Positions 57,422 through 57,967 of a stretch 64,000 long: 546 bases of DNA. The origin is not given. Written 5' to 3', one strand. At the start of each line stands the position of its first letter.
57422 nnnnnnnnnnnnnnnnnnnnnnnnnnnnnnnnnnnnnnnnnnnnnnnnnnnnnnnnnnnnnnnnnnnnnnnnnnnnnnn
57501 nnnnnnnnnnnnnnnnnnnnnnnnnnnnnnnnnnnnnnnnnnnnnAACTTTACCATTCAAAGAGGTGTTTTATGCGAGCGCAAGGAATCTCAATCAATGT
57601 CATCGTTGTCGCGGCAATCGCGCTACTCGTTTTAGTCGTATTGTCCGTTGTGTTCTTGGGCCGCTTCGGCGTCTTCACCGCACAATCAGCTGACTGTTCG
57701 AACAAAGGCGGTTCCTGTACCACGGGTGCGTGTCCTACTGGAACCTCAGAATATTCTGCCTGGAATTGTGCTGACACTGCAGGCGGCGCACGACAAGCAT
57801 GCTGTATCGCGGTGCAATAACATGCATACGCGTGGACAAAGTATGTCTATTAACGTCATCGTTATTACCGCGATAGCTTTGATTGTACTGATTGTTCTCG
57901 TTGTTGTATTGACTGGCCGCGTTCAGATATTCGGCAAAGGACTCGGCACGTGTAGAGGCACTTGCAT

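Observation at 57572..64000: Island of at least 14 consecutive genes that all start with class III (prepilin-type) signal peptides, with no assembly machinery nearby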

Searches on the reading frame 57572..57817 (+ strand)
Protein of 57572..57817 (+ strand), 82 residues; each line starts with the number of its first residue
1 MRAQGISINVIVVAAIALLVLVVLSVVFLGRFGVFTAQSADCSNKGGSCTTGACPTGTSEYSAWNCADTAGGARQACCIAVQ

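Call 6: search_protein_families(library=pfam, max_evalue=1, proteins=[window:57572-57817:+])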
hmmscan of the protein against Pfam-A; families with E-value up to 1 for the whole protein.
window:57572-57817:+ (82 aa): 1 family
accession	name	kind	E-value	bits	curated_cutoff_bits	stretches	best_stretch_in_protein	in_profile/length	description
PF00711.24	Defensin_beta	-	0.013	15.9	21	1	39-58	2-21/36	Beta defensin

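Call 32: search_solved_structures(query=window:57572-57817:+, max_evalue=5)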
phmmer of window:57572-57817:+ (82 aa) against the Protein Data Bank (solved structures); distinct sequences matched with E-value up to 5: 1.
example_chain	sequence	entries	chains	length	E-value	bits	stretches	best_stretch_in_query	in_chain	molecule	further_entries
2l34_A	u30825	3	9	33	1.9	12.3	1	10-31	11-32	TYRO protein tyrosine kinase-binding protein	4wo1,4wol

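Call 34: search_protein_families(library=ncbifam, alignment_id=A3, max_evalue=0.1)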
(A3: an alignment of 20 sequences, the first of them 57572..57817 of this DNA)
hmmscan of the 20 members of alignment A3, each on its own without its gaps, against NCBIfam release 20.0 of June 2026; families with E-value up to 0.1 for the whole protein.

A. member 1, window:57572-57817:+ (82 aa): 1 family
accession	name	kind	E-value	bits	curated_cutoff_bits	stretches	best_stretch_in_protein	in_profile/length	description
TIGR04408.1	LptG_lptG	equivalog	0.022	13.4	240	1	1-44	87-130/351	LPS export ABC transporter permease LptG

B. families by the number of members that match (of 20 scanned): 6 families
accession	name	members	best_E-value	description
NF045500.1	Omp28_seleno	1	8.9e-05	Omp28-related selenoprotein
NF047638.1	throspo3_MtsC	1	0.00091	cell-cell cohesion MYXO-CTERM protein MtsC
NF046067.1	SigPepSipWBacil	1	0.011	signal peptidase I SipW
TIGR04408.1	LptG_lptG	1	0.022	LPS export ABC transporter permease LptG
NF045939.1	MHJ_0274_fam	1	0.031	MHJ_0274 family protein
NF042931.1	SAG1386_EF1546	1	0.035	SAG1386/EF1546 family surface-associated protein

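Call 47: find_homologous_proteins(query=window:57572-57817:+, max_evalue=0.001)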
Query window:57572-57817:+ (82 aa): 76 proteins with E <= 0.001 among 83 candidates.
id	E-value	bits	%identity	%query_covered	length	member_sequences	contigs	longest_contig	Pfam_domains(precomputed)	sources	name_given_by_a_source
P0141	4.1e-45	169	100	100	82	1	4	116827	-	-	-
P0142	5.0e-40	152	89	100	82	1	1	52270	-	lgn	-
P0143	3.6e-39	150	88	100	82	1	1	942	-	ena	-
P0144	8.8e-36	139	81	99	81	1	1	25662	-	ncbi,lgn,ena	-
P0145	8.1e-35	136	78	99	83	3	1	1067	-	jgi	jgi:hypothetical protein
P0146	1.2e-34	135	75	99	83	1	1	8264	-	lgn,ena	-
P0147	1.8e-34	135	75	99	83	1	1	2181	-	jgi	-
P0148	3.7e-34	134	75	99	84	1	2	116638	-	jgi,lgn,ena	-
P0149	4.5e-34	133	75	99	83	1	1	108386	-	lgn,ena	-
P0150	6.1e-34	133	77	99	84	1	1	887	-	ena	-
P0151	1.6e-33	132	78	99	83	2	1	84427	-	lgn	-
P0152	2.5e-33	131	79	99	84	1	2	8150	-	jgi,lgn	jgi:hypothetical protein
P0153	5.8e-33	130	77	99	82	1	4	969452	-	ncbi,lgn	-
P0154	7.9e-33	130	75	99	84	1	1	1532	-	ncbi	-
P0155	8.6e-33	129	73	99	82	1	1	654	-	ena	-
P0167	3.5e-26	108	59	98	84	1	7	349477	-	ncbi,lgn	ncbi:MAG: hypothetical protein QXU88_00910 [Candidatus Woesearchaeota archaeon]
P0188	1.7e-18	84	44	65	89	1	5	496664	-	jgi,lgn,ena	jgi:hypothetical protein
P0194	3.8e-15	73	53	98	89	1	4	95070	-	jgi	-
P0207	1.2e-11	62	67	59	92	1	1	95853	-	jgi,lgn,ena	jgi:hypothetical protein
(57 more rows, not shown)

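Call 48: find_encoding_contigs(protein=P0142, flank=10000, max_places=2)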
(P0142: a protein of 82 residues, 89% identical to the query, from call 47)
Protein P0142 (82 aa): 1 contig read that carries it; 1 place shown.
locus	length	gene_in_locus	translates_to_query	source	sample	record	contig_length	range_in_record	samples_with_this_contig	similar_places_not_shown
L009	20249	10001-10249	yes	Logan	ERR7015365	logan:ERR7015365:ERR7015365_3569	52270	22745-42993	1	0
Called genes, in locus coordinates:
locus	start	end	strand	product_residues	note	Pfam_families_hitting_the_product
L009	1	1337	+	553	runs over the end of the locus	PF03483:B3_4 (weak), PF03484:B5, PF17759:tRNA_synthFbeta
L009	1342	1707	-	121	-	PF00467:KOW (weak)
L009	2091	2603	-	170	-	-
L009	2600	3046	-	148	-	-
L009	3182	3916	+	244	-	-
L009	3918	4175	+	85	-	-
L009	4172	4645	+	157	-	-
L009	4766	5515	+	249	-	PF00705:PCNA_N, PF02144:Rad1, PF04139:Rad9 (weak), PF02747:PCNA_C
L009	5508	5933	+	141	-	-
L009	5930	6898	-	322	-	PF00535:Glycos_transf_2, PF23914:TPR_CcmH_CycH (faint), PF12895:ANAPC3 (weak), PF13432:TPR_16 (faint), PF13424:TPR_12 (faint), PF13431:TPR_17 (faint), PF00515:TPR_1 (faint), PF14559:TPR_19, +5 more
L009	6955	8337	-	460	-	PF00753:Lactamase_B (faint), PF12706:Lactamase_B_2 (weak), PF22505:RNase_J_b_CASP, PF07521:RMMBL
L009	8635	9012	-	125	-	-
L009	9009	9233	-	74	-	-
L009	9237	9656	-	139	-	-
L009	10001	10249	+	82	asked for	-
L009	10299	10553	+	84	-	-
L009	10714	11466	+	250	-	-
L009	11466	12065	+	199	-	-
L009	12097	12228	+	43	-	-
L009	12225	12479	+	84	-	-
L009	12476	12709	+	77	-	-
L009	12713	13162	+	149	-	-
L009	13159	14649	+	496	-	-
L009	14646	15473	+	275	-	-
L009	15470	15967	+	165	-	-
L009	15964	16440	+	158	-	-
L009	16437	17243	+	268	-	-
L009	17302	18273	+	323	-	PF17244:CDC24_OB3 (faint), PF01336:tRNA_anti-codon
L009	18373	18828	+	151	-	PF04307:YdjM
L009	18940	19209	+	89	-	-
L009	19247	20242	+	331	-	PF14520:HHH_5 (weak), PF00154:RecA_N, PF13481:AAA_25, PF08423:Rad51, PF06745:ATPase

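Call 49: find_encoding_contigs(protein=P0153, flank=10000, max_places=2)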
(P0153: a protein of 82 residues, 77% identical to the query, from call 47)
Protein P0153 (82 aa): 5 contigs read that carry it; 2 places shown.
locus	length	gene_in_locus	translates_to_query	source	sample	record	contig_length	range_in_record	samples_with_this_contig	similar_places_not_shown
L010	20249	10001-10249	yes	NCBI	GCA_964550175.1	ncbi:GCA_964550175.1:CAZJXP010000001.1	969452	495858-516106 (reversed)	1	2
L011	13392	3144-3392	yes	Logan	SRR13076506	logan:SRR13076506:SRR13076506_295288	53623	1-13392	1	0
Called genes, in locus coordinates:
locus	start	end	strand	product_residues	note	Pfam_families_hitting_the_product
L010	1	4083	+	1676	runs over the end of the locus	-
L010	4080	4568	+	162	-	-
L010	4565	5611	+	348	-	-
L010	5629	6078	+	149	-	-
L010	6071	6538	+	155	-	-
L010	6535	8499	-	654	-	PF00069:Pkinase, PF07714:PK_Tyr_Ser-Thr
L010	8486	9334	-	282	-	-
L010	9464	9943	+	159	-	PF01037:AsnC_trans_reg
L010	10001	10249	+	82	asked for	-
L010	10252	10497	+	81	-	-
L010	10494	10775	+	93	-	-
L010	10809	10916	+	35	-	-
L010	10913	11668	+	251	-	-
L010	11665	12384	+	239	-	-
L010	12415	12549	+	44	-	-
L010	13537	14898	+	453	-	-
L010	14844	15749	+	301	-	-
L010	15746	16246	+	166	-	-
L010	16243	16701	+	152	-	-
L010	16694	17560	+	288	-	-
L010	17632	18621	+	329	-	PF01336:tRNA_anti-codon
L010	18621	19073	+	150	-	PF04307:YdjM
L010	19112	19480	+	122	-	-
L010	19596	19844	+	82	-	-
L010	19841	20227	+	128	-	-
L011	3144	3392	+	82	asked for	-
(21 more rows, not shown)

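Call 50: find_encoding_contigs(protein=P0167, flank=10000, max_places=2)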
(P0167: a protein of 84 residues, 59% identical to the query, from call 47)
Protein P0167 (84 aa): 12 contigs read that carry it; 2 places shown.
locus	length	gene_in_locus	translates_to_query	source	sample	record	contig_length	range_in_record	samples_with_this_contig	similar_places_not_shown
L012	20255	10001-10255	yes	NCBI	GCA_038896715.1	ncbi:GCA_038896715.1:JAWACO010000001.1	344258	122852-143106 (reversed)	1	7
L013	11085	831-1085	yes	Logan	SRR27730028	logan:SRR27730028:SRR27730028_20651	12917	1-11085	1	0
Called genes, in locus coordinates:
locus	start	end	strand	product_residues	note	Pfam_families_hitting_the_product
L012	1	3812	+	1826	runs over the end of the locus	PF19077:Big_13 (faint), PF18884:TSP3_bac (weak)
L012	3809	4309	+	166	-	-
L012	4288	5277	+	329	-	-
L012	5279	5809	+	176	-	-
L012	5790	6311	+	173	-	-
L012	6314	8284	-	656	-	PF00069:Pkinase, PF07714:PK_Tyr_Ser-Thr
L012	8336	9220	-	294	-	PF04014:MazE_antitoxin (weak), PF01895:PhoU (weak)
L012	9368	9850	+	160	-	PF01037:AsnC_trans_reg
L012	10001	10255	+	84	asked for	-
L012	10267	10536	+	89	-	-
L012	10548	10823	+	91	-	-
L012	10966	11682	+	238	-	-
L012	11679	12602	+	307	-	-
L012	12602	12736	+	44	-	-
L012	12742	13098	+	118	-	-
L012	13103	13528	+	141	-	-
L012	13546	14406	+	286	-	-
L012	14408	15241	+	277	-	-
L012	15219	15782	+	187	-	-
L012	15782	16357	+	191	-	-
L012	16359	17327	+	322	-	-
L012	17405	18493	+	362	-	PF24903:OB_MEIOB_N (faint), PF01336:tRNA_anti-codon, PF08646:Rep_fac-A_C (weak)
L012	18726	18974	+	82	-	-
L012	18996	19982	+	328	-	PF14520:HHH_5, PF00154:RecA_N, PF13481:AAA_25 (weak), PF06745:ATPase (weak), PF08423:Rad51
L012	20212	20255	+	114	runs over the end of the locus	PF01938:TRAM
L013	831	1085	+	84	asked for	-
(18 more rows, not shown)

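Call 58: predict_structure(alignment_id=A5)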
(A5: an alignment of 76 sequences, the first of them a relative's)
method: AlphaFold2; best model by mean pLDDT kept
length: 82 residues; sequences in the alignment: 76
mean_pLDDT: 82.2   pTM: 0.45
mean pLDDT of the five models: 82.2, 80.7, 80.2, 76.1, 74.3
residues with pLDDT >= 90: 19; 70-90: 55; 50-70: 8; < 50: 0
segments of 3 or more residues with pLDDT < 50: none
pLDDT, mean of each block of 10 residues (from residue 1): 69 96 94 75 82 84 79 83 63
secondary structure, 60 per line:
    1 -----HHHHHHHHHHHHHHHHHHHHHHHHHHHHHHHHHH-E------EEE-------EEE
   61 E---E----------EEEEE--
elements in order: H6-39 E48-50 E58-61 E76-80

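Call 64: fold_search(model_id=the predicted structure, library=pdb)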
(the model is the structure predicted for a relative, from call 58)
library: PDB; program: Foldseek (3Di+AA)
matches with E <= 10: 86; with E <= 0.001: 0
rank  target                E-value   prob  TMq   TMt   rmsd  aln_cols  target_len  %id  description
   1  2nlp_A                4.7e-01  0.82  0.31  0.66   3.6        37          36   30  Human beta-defensin-1 (Mutant Gln24Glu) (released 2006-10-31)
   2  2nlq_A                5.4e-01  0.57  0.29  0.57   2.9        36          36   30  Human beta-defensin-1 (Mutant Lys31Ala) (released 2006-10-31)
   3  2nlg_A                1.1e+00  0.54  0.30  0.63   3.6        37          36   30  Human beta-defensin-1 (Mutant Lys22Glu) (released 2006-10-31)
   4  2nlf_A                1.2e+00  0.57  0.31  0.65   3.6        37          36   30  Human beta-defensin-1 (Mutant Leu13Glu) (released 2006-10-31)
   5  2nlc_A                1.2e+00  0.51  0.30  0.63   3.6        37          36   30  Human beta-defensin-1 (mutant Ser8Ala) (released 2006-10-31)
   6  2nld_A                1.2e+00  0.51  0.30  0.63   3.6        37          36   30  Human beta-defensin-1 (Mutant Gln11Ala) (released 2006-10-31)
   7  2nlb_A                1.3e+00  0.54  0.31  0.65   2.7        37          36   30  Human beta-defensin-1 (Mutant Asn4Ala) (released 2006-10-31)
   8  2nlh_A                1.6e+00  0.33  0.27  0.58   3.8        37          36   30  Human beta-defensin-1 (Mutant GLN24ALA) (released 2006-10-31)
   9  2nle_A                2.0e+00  0.44  0.31  0.67   3.5        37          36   30  Human beta-defensin-1 (Mutant Gln11Ala) (released 2006-10-31)
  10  2nls                  2.1e+00  0.18  0.28  0.52   3.1        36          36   28  Human beta-defensin-1 (Mutant Gln24Ala) (released 2006-10-31)
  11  2plz                  2.8e+00  0.33  0.30  0.65   3.6        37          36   32  Arg-modified human beta-defensin 1 (HBD1) (released 2007-05-29)
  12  7lzl_MODEL_1_A        2.8e+00  0.33  0.33  0.64   1.9        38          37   29  Solution NMR structure of an avian defensin, AvBD3, from mallard (released 2021-08-11)
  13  8si1_D                2.8e+00  0.05  0.18  0.09   7.5        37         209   16  Ara h 6 16A8 complex (released 2024-12-25)
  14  1fd3_B                3.2e+00  0.25  0.32  0.59   2.9        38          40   24  HUMAN BETA-DEFENSIN 2 (released 2000-11-01)
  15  7v26_a                3.2e+00  0.06  0.20  0.08   7.4        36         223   14  XG005-bound SARS-CoV-2 S (released 2021-10-20)
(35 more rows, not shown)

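Call 70: search_solved_structures(query=A5, max_evalue=10, show_alignments=3)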
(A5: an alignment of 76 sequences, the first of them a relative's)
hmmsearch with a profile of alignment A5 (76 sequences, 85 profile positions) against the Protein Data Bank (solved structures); distinct sequences matched with E-value up to 10: 8.
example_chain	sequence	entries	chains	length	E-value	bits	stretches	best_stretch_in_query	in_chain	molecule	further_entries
2l35_A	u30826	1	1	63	0.65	13.6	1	12-36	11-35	DAP12-NKG2C_TM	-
2l34_A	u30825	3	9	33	1.7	12.3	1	12-34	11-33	TYRO protein tyrosine kinase-binding protein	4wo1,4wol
2l35_B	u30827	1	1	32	2.7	11.6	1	12-33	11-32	TYRO protein tyrosine kinase-binding protein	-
2l6w_A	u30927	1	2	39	3.2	11.4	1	9-31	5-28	Beta-type platelet-derived growth factor receptor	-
7e2h_D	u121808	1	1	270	3.7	11.2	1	41-82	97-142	Protein dispatched homolog 1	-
2k2z_A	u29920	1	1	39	5.5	10.6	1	43-81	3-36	Carboxypeptidase inhibitor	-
1ldl_A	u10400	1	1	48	5.9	10.5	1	42-82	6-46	LOW-DENSITY LIPOPROTEIN RECEPTOR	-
1h5o_A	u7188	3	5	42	7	10.3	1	42-82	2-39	Crotamine | Crotamine Ile-19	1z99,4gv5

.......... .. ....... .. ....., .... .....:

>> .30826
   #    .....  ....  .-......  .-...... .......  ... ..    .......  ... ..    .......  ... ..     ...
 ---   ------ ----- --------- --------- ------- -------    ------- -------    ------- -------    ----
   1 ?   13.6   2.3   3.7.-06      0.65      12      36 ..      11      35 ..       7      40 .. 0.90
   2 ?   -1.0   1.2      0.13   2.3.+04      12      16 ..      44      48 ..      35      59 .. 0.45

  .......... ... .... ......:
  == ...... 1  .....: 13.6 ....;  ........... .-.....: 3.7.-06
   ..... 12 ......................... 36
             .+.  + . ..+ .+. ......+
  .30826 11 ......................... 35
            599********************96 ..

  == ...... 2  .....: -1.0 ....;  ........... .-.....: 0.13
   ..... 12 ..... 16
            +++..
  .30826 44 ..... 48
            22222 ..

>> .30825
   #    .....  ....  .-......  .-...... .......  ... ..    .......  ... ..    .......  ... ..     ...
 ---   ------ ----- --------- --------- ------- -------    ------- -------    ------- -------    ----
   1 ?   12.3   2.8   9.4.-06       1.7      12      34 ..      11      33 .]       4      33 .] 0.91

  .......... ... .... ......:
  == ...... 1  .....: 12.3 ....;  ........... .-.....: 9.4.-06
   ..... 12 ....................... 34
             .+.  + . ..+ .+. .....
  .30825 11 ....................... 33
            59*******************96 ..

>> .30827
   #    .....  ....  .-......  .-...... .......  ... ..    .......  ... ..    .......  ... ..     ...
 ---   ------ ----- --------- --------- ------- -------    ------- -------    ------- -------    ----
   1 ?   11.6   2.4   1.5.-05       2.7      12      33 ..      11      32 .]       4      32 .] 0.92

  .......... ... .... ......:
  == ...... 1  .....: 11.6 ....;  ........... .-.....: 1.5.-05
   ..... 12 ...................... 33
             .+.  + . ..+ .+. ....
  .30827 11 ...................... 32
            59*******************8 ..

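Call 73: find_encoding_contigs(protein=P0188, flank=10000, max_places=1)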
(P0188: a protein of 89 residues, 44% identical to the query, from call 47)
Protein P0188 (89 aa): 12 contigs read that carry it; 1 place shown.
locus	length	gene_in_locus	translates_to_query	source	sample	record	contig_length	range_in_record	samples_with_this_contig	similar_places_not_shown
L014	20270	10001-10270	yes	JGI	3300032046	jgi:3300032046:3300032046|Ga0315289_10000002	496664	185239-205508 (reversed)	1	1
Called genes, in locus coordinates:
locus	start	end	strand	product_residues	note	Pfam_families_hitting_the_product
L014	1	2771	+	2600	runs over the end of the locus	PF19077:Big_13 (faint), PF13750:Big_3_3 (faint), PF18884:TSP3_bac (weak)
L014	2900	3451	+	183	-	-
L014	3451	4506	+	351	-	-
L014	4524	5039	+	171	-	-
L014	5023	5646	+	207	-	-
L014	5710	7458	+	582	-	-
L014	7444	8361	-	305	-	-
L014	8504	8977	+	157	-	PF01037:AsnC_trans_reg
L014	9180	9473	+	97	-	PF01850:PIN (weak)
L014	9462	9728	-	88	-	-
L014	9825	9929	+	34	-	-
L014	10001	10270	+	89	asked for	-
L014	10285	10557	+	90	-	-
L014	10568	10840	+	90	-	-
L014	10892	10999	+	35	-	-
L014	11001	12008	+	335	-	-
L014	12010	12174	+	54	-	-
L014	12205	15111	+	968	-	-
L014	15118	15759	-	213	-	-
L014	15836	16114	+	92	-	-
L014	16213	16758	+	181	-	-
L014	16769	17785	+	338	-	-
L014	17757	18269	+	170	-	-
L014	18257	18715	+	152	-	-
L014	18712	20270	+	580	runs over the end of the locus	-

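Call 74: find_encoding_contigs(protein=P0207, flank=10000, max_places=1)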
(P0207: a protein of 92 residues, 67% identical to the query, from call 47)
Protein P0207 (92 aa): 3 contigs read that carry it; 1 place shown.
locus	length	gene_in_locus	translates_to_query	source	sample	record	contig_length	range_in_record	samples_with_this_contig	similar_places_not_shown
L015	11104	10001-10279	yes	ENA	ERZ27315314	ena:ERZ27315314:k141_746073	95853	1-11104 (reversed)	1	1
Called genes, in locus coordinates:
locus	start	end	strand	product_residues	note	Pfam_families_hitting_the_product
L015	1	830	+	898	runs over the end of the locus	-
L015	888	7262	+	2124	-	PF08308:PEGA (faint), PF13620:CarboxypepD_reg, PF13715:CarbopepD_reg_2, PF22904:NOMO1-like_2nd (faint), PF13620:CarboxypepD_reg, PF13715:CarbopepD_reg_2, PF19077:Big_13 (faint), PF18884:TSP3_bac (faint)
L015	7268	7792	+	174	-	-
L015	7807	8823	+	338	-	-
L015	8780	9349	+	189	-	-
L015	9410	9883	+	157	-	-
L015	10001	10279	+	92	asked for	-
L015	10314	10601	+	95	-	-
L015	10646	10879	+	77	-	-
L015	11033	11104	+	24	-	?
